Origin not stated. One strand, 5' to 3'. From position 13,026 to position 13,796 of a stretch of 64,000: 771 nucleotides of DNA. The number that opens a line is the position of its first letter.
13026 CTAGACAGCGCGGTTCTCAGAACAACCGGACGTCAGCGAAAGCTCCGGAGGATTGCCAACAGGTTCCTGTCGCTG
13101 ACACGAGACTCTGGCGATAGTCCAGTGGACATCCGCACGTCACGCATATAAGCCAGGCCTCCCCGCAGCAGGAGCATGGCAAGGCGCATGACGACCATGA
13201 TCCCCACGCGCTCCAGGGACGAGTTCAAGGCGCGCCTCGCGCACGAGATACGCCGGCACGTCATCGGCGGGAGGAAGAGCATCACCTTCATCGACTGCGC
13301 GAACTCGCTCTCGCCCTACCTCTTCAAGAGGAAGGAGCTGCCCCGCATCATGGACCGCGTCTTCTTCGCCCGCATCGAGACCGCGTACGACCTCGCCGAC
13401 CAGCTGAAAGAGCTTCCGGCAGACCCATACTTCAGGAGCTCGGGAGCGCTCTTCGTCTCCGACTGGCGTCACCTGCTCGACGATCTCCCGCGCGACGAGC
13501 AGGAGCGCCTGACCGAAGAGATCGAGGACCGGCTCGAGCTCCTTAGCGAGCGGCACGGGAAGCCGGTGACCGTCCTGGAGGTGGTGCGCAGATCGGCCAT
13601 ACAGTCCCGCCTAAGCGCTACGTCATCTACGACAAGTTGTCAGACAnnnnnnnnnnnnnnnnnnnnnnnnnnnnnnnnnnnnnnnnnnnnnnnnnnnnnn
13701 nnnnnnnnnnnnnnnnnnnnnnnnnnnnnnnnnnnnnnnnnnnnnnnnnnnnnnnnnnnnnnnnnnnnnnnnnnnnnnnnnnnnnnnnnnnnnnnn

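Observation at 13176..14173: Miniaturised family-B DNA polymerase-like gene with degenerate motifs, split into two translationally coupled ORFs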

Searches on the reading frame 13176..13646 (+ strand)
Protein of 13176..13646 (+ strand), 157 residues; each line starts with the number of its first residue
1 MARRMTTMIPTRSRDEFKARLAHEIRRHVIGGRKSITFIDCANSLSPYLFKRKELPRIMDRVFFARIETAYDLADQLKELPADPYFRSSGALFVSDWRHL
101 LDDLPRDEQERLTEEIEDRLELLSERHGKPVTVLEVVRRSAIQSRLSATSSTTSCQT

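Call 4: search_protein_families(library=pfam, proteins=[window:13176-13646:+], max_evalue=1)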
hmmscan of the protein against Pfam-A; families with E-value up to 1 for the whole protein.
window:13176-13646:+ (157 aa): 0 families

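Call 5: search_protein_families(library=ncbifam, proteins=[window:13176-13646:+], max_evalue=1)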
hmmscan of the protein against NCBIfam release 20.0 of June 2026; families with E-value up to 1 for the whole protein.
window:13176-13646:+ (157 aa): 2 families
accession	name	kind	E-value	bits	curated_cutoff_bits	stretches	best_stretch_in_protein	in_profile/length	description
NF048017.1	antitoxin_RelB_like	equivalog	0.016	15.4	50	1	111-133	1-23/70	type II toxin-antitoxin system RelB family antitoxin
TIGR02574.1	stabl_TIGR02574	hypoth_equivalog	0.29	11.1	31.9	1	102-121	3-22/65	putative addiction module component, TIGR02574 family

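Call 8: find_homologous_proteins(query=window:13176-13646:+)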
Query window:13176-13646:+ (157 aa): 1 proteins with E <= 0.001 among 38 candidates.
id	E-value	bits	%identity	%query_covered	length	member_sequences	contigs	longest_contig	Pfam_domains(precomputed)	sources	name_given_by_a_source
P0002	1.1e-96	338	100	100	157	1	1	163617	-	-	-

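Call 10: search_solved_structures(query=window:13176-13646:+, max_evalue=10, show_alignments=2)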
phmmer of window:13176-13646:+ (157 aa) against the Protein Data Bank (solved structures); distinct sequences matched with E-value up to 10: 6.
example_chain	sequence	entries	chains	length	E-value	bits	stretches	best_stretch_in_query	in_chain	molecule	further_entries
8i4n_A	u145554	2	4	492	0.1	15.5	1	61-101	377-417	6-phosphogluconate dehydrogenase, decarboxylating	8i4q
5np9_A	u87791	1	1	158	0.12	15.2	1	70-110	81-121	tRNA threonylcarbamoyladenosine biosynthesis protein TsaE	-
5mvr_A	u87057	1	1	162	0.13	15.1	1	70-110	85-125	tRNA threonylcarbamoyladenosine biosynthesis protein TsaE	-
1kjk_A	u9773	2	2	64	0.69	12.8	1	76-130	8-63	integrase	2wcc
1usy_C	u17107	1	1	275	1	12.2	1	71-133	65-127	ATP PHOSPHORIBOSYLTRANSFERASE REGULATORY SUBUNIT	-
1usy_A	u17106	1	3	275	1.1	12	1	71-133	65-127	ATP PHOSPHORIBOSYLTRANSFERASE REGULATORY SUBUNIT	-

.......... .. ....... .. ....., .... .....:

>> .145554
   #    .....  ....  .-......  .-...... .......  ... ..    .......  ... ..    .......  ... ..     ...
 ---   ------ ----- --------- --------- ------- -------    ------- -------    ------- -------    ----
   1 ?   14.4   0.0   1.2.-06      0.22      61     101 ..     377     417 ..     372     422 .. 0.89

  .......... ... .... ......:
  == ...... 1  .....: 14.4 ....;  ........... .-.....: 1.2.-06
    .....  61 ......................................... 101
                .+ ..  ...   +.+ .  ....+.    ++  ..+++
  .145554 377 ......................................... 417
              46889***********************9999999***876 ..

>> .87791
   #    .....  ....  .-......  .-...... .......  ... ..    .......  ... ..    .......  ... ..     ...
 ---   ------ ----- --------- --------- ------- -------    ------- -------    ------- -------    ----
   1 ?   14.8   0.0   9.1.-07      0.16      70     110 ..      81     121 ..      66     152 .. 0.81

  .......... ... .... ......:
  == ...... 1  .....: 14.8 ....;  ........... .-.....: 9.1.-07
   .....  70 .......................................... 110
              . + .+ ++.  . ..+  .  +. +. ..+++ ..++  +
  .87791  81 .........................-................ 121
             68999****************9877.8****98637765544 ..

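Call 30: search_protein_families(library=padloc, proteins=[window:13176-13646:+], max_evalue=1)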
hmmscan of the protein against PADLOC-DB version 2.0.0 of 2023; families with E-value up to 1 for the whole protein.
window:13176-13646:+ (157 aa): 0 families

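Call 31: search_protein_families(library=phrogs, proteins=[window:13176-13646:+], max_evalue=1)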
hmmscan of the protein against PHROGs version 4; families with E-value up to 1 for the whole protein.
window:13176-13646:+ (157 aa): 0 families

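Call 37: search_protein_families(library=pfam, alignment_id=A1, max_evalue=1)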
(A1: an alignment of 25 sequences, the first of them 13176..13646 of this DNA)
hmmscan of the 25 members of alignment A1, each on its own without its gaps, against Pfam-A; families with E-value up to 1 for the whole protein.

A. member 1, window:13176-13646:+ (157 aa): 0 families

B. families by the number of members that match (of 25 scanned): 25 families
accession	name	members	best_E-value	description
PF08014.17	MATCAP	1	0.0045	Microtubule-associated tyrosine carboxypeptidase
PF04748.18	Polysacc_deac_2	1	0.0061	Divergent polysaccharide deacetylase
PF00574.28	CLP_protease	1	0.017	Clp protease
PF13420.13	Acetyltransf_4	1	0.025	Acetyltransferase (GNAT) domain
PF08519.17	RFC1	1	0.025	Replication factor RFC1 C terminal domain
PF19282.5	Exportin-T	1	0.034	Exportin-T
PF01030.30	Recep_L_domain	1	0.035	Receptor L domain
PF09412.15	XendoU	1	0.037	Endoribonuclease XendoU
PF06005.17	ZapB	1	0.045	Cell division protein ZapB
PF14357.11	DUF4404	1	0.05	Domain of unknown function (DUF4404)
PF00388.25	PI-PLC-X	1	0.061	Phosphatidylinositol-specific phospholipase C, X domain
PF06052.18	3-HAO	1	0.081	3-hydroxyanthranilic acid dioxygenase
PF17676.7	Peptidase_S66C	1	0.085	LD-carboxypeptidase C-terminal domain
PF20322.3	DUF6617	1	0.087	Family of unknown function (DUF6617)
PF13963.11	Transpos_assoc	1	0.095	Transposase-associated domain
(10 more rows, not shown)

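Call 38: find_homologous_proteins(query=A1)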
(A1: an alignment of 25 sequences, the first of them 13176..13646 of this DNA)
Query A1 (25 sequences) (157 aa, profile of the alignment): 6 proteins with E <= 0.001 among 3797 candidates.
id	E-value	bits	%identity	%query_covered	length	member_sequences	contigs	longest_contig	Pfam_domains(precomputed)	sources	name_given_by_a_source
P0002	3.3e-45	171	100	100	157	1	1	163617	-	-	-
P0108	6.7e-43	164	34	83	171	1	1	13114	-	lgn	-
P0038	3.7e-41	158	26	83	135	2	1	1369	-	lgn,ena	-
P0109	6.3e-41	157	30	86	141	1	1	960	-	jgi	jgi:hypothetical protein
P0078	3.6e-38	148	27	83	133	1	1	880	-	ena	-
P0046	3.2e-35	139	28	83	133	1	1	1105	-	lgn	-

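Call 39: find_encoding_contigs(protein=P0108, flank=10000, max_places=4)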
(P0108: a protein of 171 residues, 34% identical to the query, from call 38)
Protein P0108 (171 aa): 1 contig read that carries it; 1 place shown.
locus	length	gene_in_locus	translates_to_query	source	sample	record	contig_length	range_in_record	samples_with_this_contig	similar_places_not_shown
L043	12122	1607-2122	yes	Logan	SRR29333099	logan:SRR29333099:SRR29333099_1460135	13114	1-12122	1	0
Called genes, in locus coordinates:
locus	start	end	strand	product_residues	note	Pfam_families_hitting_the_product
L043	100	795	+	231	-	PF03807:F420_oxidored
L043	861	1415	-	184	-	-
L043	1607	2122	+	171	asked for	-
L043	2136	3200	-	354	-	-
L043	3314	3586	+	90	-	-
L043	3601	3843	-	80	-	PF13376:OmdA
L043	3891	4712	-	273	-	-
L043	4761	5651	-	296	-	PF00903:Glyoxalase, PF06983:3-dmu-9_3-mt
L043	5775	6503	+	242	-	-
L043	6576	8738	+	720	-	PF00136:DNA_pol_B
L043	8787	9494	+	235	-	-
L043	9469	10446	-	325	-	PF01633:Choline_kinase, PF01636:APH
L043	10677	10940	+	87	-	PF05402:PqqD (weak)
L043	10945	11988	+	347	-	PF04055:Radical_SAM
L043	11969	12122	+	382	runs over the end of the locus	?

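Call 61: search_solved_structures(query=A1, max_evalue=10, show_alignments=2)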
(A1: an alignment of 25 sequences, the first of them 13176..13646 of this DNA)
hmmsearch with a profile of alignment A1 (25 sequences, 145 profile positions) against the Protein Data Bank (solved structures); distinct sequences matched with E-value up to 10: 4.
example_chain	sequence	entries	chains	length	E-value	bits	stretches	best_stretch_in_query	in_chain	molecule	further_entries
3qb8_A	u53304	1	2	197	0.15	15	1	15-54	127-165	A654L protein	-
3p5j_B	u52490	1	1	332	0.82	12.6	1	93-133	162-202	Ribonuclease H2 subunit B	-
3kio_B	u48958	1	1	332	0.82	12.6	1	93-133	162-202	Ribonuclease H2 subunit B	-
7qca_LU0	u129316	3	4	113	1.4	11.8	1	27-53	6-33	60S ribosomal protein L22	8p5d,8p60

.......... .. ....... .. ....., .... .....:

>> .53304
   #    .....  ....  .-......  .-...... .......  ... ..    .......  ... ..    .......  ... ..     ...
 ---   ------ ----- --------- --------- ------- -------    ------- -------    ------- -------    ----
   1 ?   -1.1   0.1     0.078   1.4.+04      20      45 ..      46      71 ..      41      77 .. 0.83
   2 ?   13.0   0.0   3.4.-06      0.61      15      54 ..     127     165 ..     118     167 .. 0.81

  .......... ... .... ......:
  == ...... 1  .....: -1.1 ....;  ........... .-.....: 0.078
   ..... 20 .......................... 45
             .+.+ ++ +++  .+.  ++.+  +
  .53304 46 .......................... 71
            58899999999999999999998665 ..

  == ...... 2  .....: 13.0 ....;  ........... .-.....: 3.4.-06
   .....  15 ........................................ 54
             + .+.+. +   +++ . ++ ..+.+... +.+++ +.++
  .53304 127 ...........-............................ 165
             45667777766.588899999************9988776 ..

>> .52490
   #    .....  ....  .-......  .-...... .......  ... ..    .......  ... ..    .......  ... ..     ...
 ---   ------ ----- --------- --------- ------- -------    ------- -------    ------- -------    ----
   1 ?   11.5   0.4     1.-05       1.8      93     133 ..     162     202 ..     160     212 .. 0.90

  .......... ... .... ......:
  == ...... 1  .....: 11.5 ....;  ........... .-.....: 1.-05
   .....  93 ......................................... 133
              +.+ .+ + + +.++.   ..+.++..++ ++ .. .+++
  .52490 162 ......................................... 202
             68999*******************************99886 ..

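Call 64: predict_structure(alignment_id=A1)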
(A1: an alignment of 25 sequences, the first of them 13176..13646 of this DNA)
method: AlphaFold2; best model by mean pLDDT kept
length: 157 residues; sequences in the alignment: 25
mean_pLDDT: 90.6   pTM: 0.81
mean pLDDT of the five models: 90.6, 90.6, 90.5, 90.1, 90.0
residues with pLDDT >= 90: 127; 70-90: 8; 50-70: 22; < 50: 0
segments of 3 or more residues with pLDDT < 50: none
pLDDT, mean of each block of 10 residues (from residue 1): 79 95 95 93 96 97 98 98 98 97 98 97 96 89 55 61
secondary structure, 60 per line:
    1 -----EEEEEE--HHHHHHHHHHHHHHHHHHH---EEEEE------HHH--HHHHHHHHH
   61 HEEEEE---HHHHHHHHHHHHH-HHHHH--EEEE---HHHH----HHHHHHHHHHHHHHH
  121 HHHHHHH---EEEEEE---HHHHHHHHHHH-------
elements in order: E6-11 H14-32 E36-40 H52-61 E62-66 H70-82 H84-88 E91-94 H98-101 H106-127 E131-136 H140-150

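Call 69: fold_search(model_id=the predicted structure, library=pdb)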
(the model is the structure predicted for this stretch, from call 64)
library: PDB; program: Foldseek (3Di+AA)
matches with E <= 10: 1555; with E <= 0.001: 178
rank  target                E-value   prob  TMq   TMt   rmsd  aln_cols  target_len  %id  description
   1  5jee                  6.5e-07  1.00  0.57  0.43   5.0       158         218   14  Apo-structure of humanised RadA-mutant humRadA26F (released 2016-10-19)
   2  8faz_D                1.1e-06  1.00  0.71  0.39   3.1       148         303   15  Cryo-EM structure of the human BCDX2 complex (released 2023-06-21)
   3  9svx_B                1.7e-06  1.00  0.66  0.36   3.9       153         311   14  XRCC3-RAD51C-RAD51D-XRCC2 (XRCC3 complex) capping a RAD51 filament on single stranded DNA (released 2025-11-26)
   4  9q29_L                2.3e-06  1.00  0.62  0.35   4.1       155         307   18  DX2-CX3 structure capping RAD51 filament (released 2026-03-04)
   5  9svy_B                2.5e-06  1.00  0.71  0.37   3.4       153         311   13  XRCC3-RAD51C-RAD51D-XRCC2 (XRCC3 complex) capping a RAD51 filament on partially duplex DNA (released 2025-11-12)
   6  9sw0_B                2.6e-06  1.00  0.70  0.37   3.5       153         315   13  XRCC3-RAD51C-RAD51D-XRCC2 (XRCC3 complex) capping a RAD51 filament on a D-loop intermediate (released 2025-11-12)
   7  5kdd_B                3.6e-06  1.00  0.67  0.50   3.3       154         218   15  Apo-structure of humanised RadA-mutant humRadA22 (released 2016-10-19)
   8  5kdd_A                4.1e-06  1.00  0.63  0.47   4.2       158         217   15  Apo-structure of humanised RadA-mutant humRadA22 (released 2016-10-19)
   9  9q2a_D                5.9e-06  1.00  0.72  0.39   3.0       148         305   14  BCDX2-CX3-RAD51-RAD51-ssDNA supercomplex (released 2026-03-04)
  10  5j4l                  6.7e-06  1.00  0.56  0.42   4.8       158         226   16  Apo-structure of humanised RadA-mutant humRadA22F (released 2016-10-19)
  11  5jfg_A                7.2e-06  1.00  0.63  0.46   3.8       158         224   14  Structure of humanised RadA-mutant humRadA22F in complex with peptide FHTA (released 2016-10-26)
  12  5j4h                  8.1e-06  1.00  0.63  0.46   3.9       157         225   14  Structure of humanised RadA-mutant humRadA22F in complex with indole-6-carboxylic acid (released 2016-10-19)
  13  5jed                  9.8e-06  1.00  0.71  0.50   3.1       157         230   13  Apo-structure of humanised RadA-mutant humRadA28 (released 2016-10-19)
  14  9q23_X                1.0e-05  1.00  0.64  0.44   3.9       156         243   12  DX2-CX3-RAD51 structure in the intermediate state (released 2026-03-04)
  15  2bke                  1.0e-05  1.00  0.66  0.38   3.4       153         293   13  Conformational Flexibility Revealed by the Crystal Structure of a Crenarchaeal RadA (released 2005-03-16)
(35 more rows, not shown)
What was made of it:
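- On iRadA (inactivated RadA of PolB2 operons): Almost all of the top 50 PDB matches are RadA/Rad51/Dmc1 or their paralogues, with one RecA and one DnaC, and they cover about 146-175 columns of the 157-aa protein (calls 64, 69).
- Checked: The predicted fold is RadA/Rad51 (calls 64, 69).
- The model has pLDDT 90.6, and almost all of the top 50 PDB matches are RadA/Rad51 family (calls 64, 69). ORF1 folds as RadA/Rad51 (calls 64, 69).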
